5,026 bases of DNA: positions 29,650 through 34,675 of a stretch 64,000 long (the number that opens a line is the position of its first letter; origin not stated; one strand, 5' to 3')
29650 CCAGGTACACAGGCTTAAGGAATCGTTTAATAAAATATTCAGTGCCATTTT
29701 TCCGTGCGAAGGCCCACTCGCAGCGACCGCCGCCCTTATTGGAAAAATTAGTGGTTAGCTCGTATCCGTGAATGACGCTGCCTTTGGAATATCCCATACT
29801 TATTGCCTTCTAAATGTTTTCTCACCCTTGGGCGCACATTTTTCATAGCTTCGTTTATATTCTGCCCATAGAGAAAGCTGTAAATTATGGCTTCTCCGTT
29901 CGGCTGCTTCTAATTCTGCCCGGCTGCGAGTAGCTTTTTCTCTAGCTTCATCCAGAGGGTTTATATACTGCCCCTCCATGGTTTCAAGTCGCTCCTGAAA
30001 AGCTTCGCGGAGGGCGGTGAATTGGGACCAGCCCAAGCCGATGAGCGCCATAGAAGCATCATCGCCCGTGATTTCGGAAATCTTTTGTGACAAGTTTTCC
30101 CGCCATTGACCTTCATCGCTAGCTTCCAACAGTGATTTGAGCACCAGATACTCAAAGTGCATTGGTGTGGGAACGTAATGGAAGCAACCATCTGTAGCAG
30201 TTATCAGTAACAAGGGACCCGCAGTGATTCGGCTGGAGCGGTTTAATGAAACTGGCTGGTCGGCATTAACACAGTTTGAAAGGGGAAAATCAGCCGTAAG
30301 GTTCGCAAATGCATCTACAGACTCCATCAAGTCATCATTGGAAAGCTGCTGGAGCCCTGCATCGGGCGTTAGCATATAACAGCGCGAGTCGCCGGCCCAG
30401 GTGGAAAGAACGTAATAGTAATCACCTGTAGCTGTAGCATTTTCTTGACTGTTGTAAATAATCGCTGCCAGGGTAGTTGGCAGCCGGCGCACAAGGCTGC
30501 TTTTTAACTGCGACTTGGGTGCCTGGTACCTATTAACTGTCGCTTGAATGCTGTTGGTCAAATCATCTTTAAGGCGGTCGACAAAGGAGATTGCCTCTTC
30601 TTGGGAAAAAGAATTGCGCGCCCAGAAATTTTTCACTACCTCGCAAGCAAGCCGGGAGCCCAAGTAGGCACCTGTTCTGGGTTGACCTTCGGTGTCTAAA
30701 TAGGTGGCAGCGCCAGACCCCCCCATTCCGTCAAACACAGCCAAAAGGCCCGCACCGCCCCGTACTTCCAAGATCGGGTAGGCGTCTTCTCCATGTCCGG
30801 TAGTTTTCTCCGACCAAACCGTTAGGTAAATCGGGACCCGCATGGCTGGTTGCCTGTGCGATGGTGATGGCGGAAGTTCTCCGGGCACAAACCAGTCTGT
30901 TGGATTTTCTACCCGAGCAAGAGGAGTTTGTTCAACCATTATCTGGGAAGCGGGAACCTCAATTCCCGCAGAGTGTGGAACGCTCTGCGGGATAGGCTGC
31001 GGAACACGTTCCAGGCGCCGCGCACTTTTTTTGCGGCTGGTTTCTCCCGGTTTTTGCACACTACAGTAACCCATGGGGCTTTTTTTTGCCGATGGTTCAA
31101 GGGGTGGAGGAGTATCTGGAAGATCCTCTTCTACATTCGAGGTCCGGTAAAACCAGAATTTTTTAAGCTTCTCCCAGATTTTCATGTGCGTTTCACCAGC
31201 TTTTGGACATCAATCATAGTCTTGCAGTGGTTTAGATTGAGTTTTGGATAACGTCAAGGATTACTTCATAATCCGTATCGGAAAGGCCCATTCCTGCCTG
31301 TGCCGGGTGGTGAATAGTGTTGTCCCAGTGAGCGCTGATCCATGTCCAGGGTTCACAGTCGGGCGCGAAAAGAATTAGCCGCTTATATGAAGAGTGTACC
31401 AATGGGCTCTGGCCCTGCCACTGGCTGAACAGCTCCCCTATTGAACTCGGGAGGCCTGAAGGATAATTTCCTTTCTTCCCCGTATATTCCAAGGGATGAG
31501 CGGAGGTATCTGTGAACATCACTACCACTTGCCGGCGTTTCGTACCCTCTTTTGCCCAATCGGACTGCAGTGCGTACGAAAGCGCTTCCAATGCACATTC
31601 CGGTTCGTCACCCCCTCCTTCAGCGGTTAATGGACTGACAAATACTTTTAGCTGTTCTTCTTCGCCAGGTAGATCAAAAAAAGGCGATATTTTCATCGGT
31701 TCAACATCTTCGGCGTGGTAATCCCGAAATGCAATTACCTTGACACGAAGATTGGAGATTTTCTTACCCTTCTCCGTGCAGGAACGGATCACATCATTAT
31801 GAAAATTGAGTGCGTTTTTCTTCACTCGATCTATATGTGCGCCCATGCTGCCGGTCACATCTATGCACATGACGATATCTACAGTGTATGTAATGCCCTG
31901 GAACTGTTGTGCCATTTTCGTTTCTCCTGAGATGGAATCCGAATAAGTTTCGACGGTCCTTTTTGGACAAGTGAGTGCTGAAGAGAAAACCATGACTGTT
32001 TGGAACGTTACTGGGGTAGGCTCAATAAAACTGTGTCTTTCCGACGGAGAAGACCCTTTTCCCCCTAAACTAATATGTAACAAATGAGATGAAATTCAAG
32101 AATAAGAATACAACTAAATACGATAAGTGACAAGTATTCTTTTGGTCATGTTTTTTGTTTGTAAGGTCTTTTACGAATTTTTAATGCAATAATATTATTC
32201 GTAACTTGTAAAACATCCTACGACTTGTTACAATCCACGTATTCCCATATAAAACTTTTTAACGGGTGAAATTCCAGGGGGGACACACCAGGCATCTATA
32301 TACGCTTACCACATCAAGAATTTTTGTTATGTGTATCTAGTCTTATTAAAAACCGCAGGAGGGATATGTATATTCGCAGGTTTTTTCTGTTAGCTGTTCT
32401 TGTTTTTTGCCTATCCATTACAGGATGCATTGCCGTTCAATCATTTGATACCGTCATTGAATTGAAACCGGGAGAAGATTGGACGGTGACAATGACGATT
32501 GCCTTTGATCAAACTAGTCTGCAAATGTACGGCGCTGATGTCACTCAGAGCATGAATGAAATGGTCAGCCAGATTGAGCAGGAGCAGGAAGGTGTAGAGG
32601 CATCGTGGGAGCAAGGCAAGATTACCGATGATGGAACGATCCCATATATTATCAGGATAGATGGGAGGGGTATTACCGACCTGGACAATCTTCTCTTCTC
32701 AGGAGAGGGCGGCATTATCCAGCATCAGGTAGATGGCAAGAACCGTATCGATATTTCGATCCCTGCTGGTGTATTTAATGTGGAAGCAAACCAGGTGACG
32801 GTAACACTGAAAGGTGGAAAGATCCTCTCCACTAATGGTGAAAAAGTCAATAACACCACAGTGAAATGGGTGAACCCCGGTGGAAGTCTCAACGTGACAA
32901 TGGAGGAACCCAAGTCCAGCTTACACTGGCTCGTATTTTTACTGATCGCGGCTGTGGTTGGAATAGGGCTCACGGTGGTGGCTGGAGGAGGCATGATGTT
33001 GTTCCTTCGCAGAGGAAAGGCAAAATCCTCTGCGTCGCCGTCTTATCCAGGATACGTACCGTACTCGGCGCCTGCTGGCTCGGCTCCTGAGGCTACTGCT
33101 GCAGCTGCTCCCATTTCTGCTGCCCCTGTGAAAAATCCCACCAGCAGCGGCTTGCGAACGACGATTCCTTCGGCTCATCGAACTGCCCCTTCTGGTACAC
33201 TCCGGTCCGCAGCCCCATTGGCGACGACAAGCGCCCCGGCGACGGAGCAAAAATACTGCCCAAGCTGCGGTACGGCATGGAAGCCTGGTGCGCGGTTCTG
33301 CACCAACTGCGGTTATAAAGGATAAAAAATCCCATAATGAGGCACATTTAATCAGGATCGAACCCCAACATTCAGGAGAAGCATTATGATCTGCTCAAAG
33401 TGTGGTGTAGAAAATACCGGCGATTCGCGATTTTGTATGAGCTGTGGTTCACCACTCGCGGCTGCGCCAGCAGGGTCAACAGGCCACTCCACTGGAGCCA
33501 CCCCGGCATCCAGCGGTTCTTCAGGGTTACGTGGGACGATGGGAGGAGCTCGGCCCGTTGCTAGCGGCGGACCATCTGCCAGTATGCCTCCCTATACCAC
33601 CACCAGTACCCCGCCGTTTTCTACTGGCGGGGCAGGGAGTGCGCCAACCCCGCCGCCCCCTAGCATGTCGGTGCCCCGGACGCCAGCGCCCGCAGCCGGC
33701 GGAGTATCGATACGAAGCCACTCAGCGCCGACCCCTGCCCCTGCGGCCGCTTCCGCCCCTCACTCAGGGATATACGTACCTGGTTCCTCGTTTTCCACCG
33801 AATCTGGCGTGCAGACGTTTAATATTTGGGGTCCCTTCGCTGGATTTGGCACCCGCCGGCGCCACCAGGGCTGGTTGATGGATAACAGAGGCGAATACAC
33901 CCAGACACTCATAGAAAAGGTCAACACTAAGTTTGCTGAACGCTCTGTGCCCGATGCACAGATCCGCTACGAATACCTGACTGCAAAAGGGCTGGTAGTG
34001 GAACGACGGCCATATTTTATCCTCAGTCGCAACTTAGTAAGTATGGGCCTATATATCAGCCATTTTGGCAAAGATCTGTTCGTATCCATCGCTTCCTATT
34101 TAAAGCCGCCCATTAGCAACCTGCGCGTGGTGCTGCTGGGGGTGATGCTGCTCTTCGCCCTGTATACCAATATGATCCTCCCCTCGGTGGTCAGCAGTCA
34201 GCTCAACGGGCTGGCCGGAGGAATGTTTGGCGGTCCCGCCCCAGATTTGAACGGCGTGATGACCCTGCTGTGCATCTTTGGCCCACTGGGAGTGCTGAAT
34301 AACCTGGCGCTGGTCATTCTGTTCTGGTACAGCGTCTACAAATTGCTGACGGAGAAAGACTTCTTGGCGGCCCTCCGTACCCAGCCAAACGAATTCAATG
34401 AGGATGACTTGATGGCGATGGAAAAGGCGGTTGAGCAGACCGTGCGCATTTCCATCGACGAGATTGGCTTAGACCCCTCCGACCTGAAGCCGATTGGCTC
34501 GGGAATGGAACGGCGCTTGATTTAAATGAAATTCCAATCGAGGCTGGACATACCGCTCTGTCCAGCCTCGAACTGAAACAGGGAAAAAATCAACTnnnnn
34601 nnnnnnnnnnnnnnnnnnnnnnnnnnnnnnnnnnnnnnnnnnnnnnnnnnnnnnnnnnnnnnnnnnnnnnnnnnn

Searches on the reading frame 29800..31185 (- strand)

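Call 100: search_protein_families(library=pfam, proteins=[window:29800-31185:-], max_evalue=0.0001)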
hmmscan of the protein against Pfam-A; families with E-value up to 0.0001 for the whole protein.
window:29800-31185:- (461 aa): 1 family
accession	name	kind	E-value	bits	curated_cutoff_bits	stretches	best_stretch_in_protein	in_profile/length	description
PF13672.11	PP2C_2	-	8.1e-09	35.8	24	1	133-355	13-194/209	Protein phosphatase 2C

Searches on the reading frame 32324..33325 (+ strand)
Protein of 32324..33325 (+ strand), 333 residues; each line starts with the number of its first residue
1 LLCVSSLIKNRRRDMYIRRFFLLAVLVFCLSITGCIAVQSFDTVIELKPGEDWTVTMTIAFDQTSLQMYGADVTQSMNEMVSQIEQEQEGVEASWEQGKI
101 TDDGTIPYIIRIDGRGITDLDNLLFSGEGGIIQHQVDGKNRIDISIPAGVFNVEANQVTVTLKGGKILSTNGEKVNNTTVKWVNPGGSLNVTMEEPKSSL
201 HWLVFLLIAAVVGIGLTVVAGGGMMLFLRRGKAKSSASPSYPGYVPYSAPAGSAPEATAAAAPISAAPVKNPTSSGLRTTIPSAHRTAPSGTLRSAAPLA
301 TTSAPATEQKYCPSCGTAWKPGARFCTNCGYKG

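Call 49: search_protein_families(library=pfam, proteins=[window:32324-33325:+], max_evalue=0.001)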
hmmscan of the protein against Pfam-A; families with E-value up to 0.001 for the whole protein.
window:32324-33325:+ (333 aa): 3 families
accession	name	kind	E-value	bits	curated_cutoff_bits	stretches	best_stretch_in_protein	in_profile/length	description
PF13248.11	Zn_ribbon_3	-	9.1e-07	28.6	27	1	310-332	3-25/26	zinc-ribbon domain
PF13240.11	Zn_Ribbon_1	-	3.4e-06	27.1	25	1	311-332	1-22/23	zinc-ribbon domain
PF12773.13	DZR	-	8.5e-05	23.1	27.3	1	309-330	24-45/45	Double zinc ribbon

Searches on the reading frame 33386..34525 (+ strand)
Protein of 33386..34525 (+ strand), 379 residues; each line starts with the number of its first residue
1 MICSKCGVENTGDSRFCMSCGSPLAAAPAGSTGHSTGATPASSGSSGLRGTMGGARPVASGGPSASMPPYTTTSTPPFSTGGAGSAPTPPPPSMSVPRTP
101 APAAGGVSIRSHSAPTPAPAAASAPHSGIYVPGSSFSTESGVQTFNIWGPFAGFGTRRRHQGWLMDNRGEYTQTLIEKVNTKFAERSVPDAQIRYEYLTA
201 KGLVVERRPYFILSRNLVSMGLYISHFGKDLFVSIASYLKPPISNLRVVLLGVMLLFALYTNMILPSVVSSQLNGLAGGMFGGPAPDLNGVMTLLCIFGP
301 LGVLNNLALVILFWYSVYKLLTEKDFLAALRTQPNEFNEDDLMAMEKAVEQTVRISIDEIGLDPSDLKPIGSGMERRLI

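Call 49: search_protein_families(library=pfam, proteins=[window:33386-34525:+], max_evalue=0.001)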
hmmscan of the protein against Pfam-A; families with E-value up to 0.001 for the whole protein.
window:33386-34525:+ (379 aa): 2 families
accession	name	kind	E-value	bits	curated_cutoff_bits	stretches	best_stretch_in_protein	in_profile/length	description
PF13240.11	Zn_Ribbon_1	-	2.8e-07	30.5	25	1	3-24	2-23/23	zinc-ribbon domain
PF12773.13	DZR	-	0.00026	21.5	27.3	1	3-25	1-23/45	Double zinc ribbon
